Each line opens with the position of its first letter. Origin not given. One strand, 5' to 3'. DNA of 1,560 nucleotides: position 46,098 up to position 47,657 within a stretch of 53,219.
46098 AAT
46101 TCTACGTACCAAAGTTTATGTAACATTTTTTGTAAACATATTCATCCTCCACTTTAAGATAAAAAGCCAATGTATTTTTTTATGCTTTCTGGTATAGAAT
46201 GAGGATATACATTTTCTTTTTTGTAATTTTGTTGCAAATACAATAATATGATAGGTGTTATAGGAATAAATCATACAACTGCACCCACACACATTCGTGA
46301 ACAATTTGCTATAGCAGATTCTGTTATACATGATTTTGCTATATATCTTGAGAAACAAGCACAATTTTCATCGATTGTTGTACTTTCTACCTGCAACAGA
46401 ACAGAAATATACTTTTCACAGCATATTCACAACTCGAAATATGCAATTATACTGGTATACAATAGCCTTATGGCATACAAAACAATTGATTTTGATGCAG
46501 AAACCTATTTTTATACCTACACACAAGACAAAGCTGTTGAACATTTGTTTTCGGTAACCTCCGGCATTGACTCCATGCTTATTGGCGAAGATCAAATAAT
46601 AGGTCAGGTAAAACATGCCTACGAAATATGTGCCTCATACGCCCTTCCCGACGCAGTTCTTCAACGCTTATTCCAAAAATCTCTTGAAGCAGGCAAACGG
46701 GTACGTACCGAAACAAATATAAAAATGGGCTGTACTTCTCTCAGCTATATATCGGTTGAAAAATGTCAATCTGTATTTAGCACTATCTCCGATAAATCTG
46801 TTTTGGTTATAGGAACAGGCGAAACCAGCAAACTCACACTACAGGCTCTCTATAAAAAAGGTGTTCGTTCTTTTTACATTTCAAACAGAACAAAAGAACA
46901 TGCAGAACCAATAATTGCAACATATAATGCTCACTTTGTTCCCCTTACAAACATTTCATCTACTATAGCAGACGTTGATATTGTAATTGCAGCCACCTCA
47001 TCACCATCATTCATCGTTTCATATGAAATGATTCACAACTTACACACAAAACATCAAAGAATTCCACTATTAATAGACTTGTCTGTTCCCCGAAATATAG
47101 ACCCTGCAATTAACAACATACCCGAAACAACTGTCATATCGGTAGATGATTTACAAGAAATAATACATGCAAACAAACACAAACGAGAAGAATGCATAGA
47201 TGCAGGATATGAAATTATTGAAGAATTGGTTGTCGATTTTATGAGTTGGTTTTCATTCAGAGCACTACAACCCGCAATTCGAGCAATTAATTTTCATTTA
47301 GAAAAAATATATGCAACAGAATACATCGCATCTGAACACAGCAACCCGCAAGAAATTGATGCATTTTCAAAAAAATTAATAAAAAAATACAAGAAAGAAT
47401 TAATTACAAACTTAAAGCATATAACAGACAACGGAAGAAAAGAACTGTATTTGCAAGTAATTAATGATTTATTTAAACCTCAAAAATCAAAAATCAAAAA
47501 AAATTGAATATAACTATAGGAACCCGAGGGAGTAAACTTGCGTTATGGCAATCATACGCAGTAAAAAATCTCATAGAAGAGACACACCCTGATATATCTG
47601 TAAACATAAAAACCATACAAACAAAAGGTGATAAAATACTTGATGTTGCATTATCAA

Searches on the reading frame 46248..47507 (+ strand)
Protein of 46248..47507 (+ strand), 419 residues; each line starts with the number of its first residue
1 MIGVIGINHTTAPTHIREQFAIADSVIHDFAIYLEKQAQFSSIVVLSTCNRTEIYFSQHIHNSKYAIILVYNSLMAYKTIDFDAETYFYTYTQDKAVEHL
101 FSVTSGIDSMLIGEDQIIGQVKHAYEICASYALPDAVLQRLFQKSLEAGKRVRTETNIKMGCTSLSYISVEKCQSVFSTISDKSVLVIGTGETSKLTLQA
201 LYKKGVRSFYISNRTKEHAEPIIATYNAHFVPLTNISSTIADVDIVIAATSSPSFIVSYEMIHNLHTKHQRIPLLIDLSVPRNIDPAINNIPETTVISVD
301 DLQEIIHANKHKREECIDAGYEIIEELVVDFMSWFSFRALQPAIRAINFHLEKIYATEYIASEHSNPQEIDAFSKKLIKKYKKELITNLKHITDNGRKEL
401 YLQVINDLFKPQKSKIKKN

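Call 66: search_protein_families(library=pfam, proteins=[window:46248-47507:+], max_evalue=0.00001)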
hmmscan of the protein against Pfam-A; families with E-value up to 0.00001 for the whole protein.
window:46248-47507:+ (419 aa): 3 families
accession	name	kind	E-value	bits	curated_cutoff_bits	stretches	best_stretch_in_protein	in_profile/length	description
PF05201.20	GlutR_N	-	1.2e-44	152.1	27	1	5-156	1-151/151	Glutamyl-tRNAGlu reductase, N-terminal domain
PF01488.26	Shikimate_DH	-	3.1e-35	121.7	24.3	1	173-305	3-138/138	Shikimate / quinate 5-dehydrogenase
PF00745.25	GlutR_dimer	-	8e-12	45.8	22.9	1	322-410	4-98/99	Glutamyl-tRNAGlu reductase, dimerisation domain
